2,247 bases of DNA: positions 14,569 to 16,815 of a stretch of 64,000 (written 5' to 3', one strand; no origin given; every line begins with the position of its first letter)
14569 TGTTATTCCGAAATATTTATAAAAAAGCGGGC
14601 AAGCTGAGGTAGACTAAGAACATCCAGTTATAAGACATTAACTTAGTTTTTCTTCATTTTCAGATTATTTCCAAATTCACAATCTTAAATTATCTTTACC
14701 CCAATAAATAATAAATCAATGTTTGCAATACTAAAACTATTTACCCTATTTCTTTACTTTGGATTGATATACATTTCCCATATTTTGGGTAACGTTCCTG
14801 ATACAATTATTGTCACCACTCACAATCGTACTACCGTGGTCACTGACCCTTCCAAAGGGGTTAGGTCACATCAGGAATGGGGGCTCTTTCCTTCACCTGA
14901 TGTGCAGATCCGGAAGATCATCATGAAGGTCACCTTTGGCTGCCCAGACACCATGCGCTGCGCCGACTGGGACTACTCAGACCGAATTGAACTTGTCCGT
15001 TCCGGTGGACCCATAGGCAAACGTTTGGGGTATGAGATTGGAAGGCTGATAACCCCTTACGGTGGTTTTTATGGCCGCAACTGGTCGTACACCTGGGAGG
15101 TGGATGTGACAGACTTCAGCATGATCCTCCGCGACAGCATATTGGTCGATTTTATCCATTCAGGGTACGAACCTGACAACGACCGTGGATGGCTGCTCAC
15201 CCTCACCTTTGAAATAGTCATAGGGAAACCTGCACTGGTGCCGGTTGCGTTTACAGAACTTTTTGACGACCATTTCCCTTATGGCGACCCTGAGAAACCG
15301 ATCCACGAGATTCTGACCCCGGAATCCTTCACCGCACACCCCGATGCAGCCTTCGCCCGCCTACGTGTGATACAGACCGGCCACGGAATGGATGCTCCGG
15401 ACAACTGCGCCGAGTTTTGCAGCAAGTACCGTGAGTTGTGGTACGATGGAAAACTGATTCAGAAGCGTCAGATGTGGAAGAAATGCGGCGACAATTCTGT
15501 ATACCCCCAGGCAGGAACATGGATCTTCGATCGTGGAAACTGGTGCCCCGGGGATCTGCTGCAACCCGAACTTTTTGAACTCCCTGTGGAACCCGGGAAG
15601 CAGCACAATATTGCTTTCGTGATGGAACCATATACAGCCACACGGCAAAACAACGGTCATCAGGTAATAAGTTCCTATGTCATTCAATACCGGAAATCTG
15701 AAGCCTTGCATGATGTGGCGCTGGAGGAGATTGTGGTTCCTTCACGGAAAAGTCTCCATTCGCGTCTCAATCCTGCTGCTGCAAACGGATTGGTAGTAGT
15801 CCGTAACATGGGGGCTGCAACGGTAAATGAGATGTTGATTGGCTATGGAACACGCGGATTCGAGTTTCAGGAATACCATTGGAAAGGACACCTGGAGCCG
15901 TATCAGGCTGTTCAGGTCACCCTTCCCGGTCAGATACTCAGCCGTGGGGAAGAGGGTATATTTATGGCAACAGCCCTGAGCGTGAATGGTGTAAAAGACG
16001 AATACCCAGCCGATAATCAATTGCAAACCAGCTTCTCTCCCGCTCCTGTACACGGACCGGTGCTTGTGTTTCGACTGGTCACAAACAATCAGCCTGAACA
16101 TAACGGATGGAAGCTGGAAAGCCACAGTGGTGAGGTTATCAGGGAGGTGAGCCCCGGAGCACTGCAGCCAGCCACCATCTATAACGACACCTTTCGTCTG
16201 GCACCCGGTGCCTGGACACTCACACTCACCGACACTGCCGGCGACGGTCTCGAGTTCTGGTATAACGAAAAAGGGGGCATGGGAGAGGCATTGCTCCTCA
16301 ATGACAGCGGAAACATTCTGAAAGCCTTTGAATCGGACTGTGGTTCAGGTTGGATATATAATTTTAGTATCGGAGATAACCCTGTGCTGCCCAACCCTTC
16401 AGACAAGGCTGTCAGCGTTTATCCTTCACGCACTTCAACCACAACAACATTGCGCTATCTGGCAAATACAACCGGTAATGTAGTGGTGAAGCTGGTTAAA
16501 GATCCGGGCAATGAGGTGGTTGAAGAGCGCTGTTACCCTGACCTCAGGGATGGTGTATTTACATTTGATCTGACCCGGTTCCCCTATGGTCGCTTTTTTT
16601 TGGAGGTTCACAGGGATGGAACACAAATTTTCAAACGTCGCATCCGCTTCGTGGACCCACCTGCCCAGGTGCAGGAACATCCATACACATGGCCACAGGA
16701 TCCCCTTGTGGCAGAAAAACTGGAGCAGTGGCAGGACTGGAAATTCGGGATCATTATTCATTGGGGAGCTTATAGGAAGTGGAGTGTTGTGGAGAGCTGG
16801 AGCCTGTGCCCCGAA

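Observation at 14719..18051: PNGase F-type N-glycanase fused to a GH29 alpha-L-fucosidase: a candidate one-polypeptide defucosylate-and-release machine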

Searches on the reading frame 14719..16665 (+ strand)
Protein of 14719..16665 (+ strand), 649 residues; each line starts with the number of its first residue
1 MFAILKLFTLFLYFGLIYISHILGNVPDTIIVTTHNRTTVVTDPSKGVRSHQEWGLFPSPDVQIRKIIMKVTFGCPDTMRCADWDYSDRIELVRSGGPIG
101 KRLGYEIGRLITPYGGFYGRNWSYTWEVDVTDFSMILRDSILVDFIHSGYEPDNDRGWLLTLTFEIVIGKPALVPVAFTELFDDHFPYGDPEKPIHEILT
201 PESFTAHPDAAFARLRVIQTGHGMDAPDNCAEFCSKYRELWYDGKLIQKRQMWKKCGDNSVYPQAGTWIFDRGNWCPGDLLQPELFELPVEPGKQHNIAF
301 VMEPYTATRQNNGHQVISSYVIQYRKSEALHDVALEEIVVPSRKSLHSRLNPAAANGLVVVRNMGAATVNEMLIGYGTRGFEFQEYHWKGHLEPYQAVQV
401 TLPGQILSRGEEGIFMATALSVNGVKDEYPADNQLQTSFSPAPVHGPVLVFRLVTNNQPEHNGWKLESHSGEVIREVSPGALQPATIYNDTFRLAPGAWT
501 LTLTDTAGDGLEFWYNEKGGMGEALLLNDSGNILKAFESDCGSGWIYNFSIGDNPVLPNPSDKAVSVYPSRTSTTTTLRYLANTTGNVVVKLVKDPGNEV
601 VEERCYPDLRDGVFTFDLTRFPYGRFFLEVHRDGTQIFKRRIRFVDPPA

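Call 6: search_solved_structures(query=window:14719-16665:+, max_evalue=10, show_alignments=5)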
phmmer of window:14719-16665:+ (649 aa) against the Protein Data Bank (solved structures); distinct sequences matched with E-value up to 10: 16.
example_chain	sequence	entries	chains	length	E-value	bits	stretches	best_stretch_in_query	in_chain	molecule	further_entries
3pms_A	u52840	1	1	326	2.7e-12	49.1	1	55-308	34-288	Peptide:N-glycosidase F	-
1pnf_A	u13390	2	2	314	4e-12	48.5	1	55-322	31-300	PEPTIDE-N(4)-(N-ACETYL-BETA-D-GLUCOSAMINYL)ASPARAGINE AMIDASE F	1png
1pgs_A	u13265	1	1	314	4e-12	48.5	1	55-322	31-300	PEPTIDE-N(4)-(N-ACETYL-BETA-D-GLUCOSAMINYL)ASPARAGINE AMIDASE F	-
3ks7_A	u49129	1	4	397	0.00042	22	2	85-272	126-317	Putative Putative PNGase F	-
4r4z_A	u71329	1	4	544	0.00045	21.9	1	204-298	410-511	PNGF-II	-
4r4x_A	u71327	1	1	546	0.00047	21.9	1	204-298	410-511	PNGF-II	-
9lwg_A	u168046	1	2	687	0.00052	21.7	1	71-283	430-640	Si:dkey-256h2.1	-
7zgn_A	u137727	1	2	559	0.0066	18.1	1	204-302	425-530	Glpgli family protein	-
3hsi_A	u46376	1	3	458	0.48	11.9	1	228-293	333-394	Phosphatidylserine synthase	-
5vsi_L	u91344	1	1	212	0.63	11.5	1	500-552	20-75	CH1/Ckappa Fab light chain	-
3c08_L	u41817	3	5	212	0.89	11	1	500-552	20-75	Matuzumab Fab Light chain | CH1/Ckappa Fab light chain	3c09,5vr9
6xkw_h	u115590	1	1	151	0.93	11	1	476-513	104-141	Cytochrome c oxidase, Cbb3-type, biogenesis protein CcoH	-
1ay1_L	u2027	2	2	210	1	10.8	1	496-552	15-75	TP7 FAB | TP7 MAB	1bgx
1ggb_L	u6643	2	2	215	1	10.8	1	504-562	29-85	IGG2A-KAPPA 50.1 FAB (LIGHT CHAIN)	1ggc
1ggi_L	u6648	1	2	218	1.1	10.8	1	504-562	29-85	IGG2A 50.1 FAB (LIGHT CHAIN)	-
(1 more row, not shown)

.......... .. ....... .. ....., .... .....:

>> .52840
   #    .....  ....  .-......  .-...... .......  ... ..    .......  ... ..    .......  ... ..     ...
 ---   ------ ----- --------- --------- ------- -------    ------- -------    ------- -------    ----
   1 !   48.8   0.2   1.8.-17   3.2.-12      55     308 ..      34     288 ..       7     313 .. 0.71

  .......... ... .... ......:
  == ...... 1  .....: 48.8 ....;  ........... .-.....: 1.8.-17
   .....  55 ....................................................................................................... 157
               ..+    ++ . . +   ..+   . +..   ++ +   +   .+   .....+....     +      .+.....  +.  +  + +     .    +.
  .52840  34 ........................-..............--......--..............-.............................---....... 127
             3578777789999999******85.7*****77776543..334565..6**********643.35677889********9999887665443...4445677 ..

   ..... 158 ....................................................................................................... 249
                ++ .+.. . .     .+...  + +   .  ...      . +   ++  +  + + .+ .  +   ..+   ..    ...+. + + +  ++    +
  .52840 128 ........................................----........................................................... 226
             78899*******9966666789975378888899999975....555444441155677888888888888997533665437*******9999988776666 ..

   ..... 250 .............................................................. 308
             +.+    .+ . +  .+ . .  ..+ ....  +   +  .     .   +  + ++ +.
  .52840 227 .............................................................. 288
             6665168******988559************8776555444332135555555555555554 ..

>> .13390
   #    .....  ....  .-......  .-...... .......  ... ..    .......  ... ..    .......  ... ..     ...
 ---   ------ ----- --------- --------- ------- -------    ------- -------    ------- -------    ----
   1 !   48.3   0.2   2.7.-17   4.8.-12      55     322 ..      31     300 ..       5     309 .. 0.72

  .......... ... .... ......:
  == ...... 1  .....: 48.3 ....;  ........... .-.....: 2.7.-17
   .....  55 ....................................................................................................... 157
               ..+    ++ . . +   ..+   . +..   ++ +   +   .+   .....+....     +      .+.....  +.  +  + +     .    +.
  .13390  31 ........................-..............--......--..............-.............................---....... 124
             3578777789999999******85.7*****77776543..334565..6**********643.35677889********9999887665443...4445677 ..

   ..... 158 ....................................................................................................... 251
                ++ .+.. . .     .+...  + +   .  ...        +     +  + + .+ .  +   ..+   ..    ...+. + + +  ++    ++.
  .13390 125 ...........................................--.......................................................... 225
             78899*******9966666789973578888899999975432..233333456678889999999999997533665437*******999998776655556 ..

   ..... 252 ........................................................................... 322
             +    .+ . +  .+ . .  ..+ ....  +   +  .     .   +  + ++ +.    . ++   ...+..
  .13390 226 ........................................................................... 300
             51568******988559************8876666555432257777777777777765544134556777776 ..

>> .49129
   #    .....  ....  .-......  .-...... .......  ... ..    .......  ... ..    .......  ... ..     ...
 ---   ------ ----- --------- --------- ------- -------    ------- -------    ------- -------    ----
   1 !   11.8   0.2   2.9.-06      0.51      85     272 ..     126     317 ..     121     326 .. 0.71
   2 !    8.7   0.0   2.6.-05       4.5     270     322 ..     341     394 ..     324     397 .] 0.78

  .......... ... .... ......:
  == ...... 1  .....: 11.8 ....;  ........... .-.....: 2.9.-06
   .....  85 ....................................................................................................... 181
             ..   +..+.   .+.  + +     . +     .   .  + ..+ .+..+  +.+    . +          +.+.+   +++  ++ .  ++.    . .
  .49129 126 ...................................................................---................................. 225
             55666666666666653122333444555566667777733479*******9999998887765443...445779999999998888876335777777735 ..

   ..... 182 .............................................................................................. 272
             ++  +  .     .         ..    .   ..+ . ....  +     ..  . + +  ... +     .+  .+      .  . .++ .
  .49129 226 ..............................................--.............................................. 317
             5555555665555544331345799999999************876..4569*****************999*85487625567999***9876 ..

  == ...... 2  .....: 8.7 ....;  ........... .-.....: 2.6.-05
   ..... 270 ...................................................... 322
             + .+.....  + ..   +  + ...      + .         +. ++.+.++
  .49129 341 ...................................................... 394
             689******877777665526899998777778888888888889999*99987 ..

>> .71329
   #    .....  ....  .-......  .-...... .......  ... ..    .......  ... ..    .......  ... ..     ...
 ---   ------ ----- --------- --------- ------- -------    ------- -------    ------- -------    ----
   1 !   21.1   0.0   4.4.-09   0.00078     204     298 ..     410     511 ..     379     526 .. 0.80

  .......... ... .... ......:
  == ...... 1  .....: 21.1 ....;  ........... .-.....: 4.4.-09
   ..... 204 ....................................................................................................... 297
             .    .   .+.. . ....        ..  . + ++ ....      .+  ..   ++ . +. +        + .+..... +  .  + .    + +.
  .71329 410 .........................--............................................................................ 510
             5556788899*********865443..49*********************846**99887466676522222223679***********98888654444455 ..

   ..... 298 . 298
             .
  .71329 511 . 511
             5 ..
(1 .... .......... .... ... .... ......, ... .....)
